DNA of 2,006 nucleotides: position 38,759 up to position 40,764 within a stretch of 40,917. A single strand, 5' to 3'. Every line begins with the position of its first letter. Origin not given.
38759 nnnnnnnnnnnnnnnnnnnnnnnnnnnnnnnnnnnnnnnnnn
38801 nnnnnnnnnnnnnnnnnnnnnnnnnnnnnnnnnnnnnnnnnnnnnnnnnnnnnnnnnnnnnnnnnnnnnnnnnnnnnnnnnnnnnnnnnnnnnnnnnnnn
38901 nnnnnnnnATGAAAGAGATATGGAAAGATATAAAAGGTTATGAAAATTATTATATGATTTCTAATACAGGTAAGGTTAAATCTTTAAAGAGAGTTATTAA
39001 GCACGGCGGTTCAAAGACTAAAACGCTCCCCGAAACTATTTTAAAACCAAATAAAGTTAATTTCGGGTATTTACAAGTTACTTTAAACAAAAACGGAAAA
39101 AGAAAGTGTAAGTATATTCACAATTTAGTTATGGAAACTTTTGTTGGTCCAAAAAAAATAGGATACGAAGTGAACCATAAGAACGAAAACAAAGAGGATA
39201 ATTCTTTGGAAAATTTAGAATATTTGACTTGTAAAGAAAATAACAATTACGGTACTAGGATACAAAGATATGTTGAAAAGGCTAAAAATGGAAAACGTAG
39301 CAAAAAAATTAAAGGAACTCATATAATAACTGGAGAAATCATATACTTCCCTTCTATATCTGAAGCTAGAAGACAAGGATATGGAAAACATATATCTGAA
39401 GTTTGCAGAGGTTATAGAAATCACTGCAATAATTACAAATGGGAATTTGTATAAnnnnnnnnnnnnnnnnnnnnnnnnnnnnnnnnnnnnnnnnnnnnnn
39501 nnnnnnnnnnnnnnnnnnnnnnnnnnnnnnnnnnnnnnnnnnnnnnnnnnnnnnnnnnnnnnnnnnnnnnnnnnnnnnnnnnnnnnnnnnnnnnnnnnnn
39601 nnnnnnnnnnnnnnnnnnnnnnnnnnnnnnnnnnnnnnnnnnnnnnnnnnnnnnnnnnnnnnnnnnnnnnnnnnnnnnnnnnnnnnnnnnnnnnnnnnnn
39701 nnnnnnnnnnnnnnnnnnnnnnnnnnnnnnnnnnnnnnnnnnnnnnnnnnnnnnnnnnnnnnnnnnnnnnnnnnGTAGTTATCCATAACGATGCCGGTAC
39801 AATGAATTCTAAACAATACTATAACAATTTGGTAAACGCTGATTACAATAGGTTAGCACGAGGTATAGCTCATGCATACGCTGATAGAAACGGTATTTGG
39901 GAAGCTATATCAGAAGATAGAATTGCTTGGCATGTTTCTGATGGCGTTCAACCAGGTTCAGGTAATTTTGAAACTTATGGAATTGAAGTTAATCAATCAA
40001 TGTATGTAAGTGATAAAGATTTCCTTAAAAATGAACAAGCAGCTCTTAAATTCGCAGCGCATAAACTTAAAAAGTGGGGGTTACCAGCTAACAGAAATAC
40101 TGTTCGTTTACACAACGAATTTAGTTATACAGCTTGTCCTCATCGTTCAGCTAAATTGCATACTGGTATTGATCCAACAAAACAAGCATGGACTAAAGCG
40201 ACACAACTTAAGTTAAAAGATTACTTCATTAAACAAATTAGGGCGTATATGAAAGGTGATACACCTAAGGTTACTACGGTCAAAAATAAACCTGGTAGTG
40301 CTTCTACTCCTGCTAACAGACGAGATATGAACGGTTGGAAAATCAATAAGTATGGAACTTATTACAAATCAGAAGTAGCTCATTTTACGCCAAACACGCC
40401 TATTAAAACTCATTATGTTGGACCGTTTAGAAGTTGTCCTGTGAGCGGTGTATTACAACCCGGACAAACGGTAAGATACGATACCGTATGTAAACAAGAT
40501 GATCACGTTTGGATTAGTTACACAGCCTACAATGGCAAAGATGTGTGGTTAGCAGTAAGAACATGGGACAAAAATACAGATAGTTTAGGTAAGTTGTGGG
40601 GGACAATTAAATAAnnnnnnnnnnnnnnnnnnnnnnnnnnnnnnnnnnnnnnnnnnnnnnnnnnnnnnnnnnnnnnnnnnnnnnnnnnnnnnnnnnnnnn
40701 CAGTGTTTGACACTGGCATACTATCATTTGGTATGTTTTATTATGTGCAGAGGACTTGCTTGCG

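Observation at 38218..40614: Endolysin gene split by a group I intron that carries its own HNH homing endonuclease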

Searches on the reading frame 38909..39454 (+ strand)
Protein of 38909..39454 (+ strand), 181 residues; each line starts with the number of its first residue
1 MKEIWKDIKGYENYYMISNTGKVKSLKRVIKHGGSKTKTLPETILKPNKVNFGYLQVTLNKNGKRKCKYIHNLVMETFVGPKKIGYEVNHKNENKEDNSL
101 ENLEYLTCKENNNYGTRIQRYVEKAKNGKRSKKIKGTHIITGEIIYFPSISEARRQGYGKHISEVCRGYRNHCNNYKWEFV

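Call 4: search_protein_families(library=pfam, proteins=[window:38909-39454:+], max_evalue=0.01)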
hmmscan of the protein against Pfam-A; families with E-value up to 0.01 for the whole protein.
window:38909-39454:+ (181 aa): 2 families
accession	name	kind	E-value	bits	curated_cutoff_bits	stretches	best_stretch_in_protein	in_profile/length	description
PF07463.16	NUMOD4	-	2.3e-15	57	23.4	1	3-60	1-49/49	NUMOD4 motif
PF13392.12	HNH_3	-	3.8e-12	46.1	24.8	1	68-112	1-45/46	HNH endonuclease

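Call 32: search_solved_structures(query=window:38909-39451:+, max_evalue=0.01, show_alignments=1)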
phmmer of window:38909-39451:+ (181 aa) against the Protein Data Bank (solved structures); distinct sequences matched with E-value up to 0.01: 1.
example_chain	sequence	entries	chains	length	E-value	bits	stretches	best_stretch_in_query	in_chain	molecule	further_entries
1u3e_M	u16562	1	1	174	1.7e-13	54.1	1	5-179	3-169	HNH homing endonuclease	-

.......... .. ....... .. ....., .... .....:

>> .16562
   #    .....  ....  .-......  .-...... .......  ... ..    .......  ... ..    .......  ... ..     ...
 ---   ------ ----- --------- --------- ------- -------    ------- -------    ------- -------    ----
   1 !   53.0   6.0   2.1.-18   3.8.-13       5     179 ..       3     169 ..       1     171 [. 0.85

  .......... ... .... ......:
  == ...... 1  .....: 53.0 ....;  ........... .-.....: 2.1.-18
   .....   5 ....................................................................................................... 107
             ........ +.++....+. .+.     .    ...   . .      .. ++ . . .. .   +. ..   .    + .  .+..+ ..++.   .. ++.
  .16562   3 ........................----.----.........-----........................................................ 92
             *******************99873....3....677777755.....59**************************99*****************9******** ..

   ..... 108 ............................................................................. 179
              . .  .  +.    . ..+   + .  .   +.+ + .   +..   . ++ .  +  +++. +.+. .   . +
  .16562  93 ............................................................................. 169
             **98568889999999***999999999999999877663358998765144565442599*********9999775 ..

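Call 67: find_homologous_proteins(query=window:38909-39451:+, max_evalue=1e-20)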
Query window:38909-39451:+ (181 aa): 124 proteins with E <= 1e-20 among 299 candidates; the best 120 are listed.
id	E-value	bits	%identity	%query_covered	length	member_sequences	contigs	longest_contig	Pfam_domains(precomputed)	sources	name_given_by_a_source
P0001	1.6e-113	395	95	100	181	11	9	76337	PF07463.17,PF13392.13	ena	-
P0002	1.6e-88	313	74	100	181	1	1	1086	PF07463.17,PF13392.13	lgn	-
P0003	5.5e-85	302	74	100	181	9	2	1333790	PF07463.17,PF13392.13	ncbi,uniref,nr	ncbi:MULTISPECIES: NUMOD4 domain-containing protein [unclassified Staphylococcus]|uniref:NUMOD4 doma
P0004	4.1e-84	299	73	100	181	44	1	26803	PF07463.17,PF13392.13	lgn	-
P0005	5.0e-83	295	72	100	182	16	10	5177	PF07463.17,PF13392.13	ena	-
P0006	5.7e-83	295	71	100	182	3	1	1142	PF07463.17,PF13392.13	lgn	-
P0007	1.0e-81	291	71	100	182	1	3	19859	PF07463.17,PF13392.13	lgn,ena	-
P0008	1.2e-79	284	71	100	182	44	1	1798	PF07463.17,PF13392.13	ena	-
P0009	7.2e-79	282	71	100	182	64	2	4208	PF07463.17,PF13392.13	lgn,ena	-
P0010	1.1e-77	278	71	98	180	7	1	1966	PF07463.17,PF13392.13,PF22083.3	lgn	-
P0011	1.9e-77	277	69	100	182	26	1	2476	PF07463.17,PF13392.13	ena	-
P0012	8.1e-77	275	69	100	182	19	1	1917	PF07463.17,PF13392.13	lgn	-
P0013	2.0e-72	261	68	100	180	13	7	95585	PF07463.17,PF13392.13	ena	-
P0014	3.1e-68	247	62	100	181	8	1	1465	PF07463.17,PF13392.13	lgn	-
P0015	8.6e-67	243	65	100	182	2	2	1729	PF07463.17,PF13392.13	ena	-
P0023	1.8e-61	225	61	100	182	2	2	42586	PF07463.17,PF13392.13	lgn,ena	-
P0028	9.3e-58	213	59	99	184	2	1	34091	PF07463.17,PF13392.13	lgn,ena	-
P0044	1.2e-27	115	46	97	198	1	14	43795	PF07463.17,PF13392.13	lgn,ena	-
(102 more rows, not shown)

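Call 68: find_encoding_contigs(protein=P0001, flank=2500, max_places=4)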
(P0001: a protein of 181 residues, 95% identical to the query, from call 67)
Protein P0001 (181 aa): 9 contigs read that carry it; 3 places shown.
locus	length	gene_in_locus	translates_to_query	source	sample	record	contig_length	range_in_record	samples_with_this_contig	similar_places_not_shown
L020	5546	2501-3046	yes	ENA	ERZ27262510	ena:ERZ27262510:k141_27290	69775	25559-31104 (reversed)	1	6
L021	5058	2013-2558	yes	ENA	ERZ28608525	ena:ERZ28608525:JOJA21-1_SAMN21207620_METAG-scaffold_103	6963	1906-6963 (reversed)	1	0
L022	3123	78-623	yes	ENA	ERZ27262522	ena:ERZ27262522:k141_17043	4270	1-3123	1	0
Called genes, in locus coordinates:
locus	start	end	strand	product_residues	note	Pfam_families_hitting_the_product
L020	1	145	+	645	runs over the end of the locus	PF24650:TT1_Tal (faint), PF06605:Prophage_tail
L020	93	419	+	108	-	-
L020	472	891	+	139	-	-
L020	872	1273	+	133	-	-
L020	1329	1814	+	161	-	PF04531:Phage_holin_1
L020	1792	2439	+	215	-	PF05257:CHAP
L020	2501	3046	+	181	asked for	PF07463:NUMOD4, PF13392:HNH_3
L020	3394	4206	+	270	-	PF01510:Amidase_2, PF08460:SH3_5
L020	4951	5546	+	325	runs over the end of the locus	PF02378:PTS_EIIC, PF02302:PTS_IIB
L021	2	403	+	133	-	?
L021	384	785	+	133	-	-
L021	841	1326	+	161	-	PF04531:Phage_holin_1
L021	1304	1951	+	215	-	PF05257:CHAP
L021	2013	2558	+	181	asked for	PF07463:NUMOD4, PF13392:HNH_3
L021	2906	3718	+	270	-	PF01510:Amidase_2, PF08460:SH3_5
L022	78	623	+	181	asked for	PF07463:NUMOD4, PF13392:HNH_3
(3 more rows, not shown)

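Call 69: find_encoding_contigs(protein=P0003, flank=2500, max_places=2)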
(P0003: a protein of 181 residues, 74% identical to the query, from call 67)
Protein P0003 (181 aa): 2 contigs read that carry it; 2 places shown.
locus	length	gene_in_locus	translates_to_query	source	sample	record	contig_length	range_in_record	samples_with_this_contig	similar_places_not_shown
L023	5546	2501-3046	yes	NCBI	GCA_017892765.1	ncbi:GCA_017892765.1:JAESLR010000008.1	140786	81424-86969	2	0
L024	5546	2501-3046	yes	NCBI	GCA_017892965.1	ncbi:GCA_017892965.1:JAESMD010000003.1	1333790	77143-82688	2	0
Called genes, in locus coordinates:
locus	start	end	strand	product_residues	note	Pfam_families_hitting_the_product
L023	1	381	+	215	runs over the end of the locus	PF10651:BppU_N, PF24243:Phage_tail_C (weak)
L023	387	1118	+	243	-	-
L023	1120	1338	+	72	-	-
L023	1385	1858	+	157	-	PF04531:Phage_holin_1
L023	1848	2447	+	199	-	PF05257:CHAP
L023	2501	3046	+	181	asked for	PF07463:NUMOD4, PF13392:HNH_3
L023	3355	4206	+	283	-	PF01510:Amidase_2, PF08460:SH3_5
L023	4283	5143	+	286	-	-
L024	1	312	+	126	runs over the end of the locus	PF11192:DUF2977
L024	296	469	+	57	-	PF09693:Phage_XkdX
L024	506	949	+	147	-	-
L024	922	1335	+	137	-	-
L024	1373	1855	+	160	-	PF04531:Phage_holin_1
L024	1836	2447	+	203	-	PF05257:CHAP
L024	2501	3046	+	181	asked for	PF07463:NUMOD4, PF13392:HNH_3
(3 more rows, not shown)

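Call 70: find_encoding_contigs(protein=P0013, flank=2500, max_places=3)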
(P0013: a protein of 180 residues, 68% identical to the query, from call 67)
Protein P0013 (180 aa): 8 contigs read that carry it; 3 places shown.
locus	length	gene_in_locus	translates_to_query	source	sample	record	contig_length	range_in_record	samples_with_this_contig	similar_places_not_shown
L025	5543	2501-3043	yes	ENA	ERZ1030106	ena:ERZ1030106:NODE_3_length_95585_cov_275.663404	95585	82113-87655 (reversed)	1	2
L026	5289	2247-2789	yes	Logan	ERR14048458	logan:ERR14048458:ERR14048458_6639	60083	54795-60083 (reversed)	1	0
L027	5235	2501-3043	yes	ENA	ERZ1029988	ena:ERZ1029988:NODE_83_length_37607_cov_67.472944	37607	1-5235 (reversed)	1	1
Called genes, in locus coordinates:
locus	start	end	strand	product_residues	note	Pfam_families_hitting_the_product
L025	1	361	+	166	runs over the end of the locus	-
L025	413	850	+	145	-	-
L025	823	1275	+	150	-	PF20667:Sec10_N (weak)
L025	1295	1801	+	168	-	PF04531:Phage_holin_1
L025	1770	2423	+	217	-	PF05257:CHAP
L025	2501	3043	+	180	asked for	PF07463:NUMOD4, PF13392:HNH_3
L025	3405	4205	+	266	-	PF01510:Amidase_2, PF08460:SH3_5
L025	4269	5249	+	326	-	PF02899:Phage_int_SAM_1, PF00589:Phage_integrase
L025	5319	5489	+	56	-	-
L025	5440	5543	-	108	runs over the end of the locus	-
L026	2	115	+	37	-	?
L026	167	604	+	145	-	-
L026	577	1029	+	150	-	PF20667:Sec10_N (faint)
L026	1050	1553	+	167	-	PF04531:Phage_holin_1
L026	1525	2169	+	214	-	PF05257:CHAP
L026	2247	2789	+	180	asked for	PF07463:NUMOD4, PF13392:HNH_3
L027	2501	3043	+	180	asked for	PF07463:NUMOD4, PF13392:HNH_3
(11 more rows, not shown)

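Call 79: find_encoding_contigs(protein=P0023, flank=1500, max_places=1)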
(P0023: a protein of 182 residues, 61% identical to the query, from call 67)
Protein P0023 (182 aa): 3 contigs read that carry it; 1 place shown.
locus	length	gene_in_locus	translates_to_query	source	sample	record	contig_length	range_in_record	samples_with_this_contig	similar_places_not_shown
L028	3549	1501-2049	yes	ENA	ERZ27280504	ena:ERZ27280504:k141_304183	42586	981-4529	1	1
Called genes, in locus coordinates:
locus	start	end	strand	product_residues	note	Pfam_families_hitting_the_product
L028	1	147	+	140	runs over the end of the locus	-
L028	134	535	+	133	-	-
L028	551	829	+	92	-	-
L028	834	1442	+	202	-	PF01551:Peptidase_M23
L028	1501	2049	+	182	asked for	PF07463:NUMOD4, PF13392:HNH_3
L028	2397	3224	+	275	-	PF01510:Amidase_2, PF08460:SH3_5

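Call 80: find_encoding_contigs(protein=P0028, flank=1500, max_places=1)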
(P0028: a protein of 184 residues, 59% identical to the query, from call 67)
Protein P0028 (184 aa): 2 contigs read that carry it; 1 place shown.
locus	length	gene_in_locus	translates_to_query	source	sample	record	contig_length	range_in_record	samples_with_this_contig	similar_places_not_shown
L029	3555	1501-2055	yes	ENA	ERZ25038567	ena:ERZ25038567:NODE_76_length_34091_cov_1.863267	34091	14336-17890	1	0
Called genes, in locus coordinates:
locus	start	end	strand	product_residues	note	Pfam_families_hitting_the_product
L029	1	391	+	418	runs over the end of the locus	-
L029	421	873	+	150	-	-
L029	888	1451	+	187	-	PF01832:Glucosaminidase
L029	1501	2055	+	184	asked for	PF07463:NUMOD4, PF13392:HNH_3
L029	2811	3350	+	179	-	PF07463:NUMOD4, PF13392:HNH_3 (weak)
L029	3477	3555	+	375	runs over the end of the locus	PF13457:GW (weak)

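Call 81: find_encoding_contigs(protein=P0007, flank=1500, max_places=1)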
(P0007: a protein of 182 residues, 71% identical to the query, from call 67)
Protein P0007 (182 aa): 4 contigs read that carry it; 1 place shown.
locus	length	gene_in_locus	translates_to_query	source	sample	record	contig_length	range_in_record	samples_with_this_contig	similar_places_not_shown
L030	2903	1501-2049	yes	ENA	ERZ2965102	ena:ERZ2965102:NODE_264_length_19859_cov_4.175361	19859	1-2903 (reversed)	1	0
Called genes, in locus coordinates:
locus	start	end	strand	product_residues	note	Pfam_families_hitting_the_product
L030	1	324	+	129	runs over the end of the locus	-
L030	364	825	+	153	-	PF04531:Phage_holin_1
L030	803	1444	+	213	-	PF05257:CHAP (weak)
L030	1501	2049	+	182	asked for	PF07463:NUMOD4, PF13392:HNH_3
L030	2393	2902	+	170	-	?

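Call 82: find_encoding_contigs(protein=P0044, flank=1500, max_places=1)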
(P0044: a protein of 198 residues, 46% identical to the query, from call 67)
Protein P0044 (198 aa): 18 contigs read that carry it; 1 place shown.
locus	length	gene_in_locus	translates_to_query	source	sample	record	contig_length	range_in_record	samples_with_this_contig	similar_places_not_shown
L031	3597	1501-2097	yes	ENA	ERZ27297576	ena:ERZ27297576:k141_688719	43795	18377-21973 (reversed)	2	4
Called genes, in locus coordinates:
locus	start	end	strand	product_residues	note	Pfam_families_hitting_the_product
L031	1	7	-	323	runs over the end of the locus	-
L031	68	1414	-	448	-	-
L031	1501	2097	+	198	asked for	PF07463:NUMOD4, PF13392:HNH_3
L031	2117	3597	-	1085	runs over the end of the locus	-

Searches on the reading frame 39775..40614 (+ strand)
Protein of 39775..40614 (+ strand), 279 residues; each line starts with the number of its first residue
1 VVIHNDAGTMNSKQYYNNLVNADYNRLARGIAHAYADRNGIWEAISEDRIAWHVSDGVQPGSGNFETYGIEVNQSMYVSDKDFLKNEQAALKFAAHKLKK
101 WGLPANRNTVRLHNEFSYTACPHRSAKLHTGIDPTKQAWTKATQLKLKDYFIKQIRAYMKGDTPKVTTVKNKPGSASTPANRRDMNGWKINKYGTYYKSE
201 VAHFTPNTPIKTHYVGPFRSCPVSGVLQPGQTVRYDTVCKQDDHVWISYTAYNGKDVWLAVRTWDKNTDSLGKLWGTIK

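Call 4: search_protein_families(library=pfam, proteins=[window:39775-40614:+], max_evalue=0.01)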
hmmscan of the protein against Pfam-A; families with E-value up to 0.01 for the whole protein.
window:39775-40614:+ (279 aa): 2 families
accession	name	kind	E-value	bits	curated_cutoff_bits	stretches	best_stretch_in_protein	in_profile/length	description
PF08460.16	SH3_5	-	1.3e-19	70.5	22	1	197-261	2-68/68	Bacterial SH3 domain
PF01510.30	Amidase_2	-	3.7e-13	50.4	26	1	1-123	8-130/131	N-acetylmuramoyl-L-alanine amidase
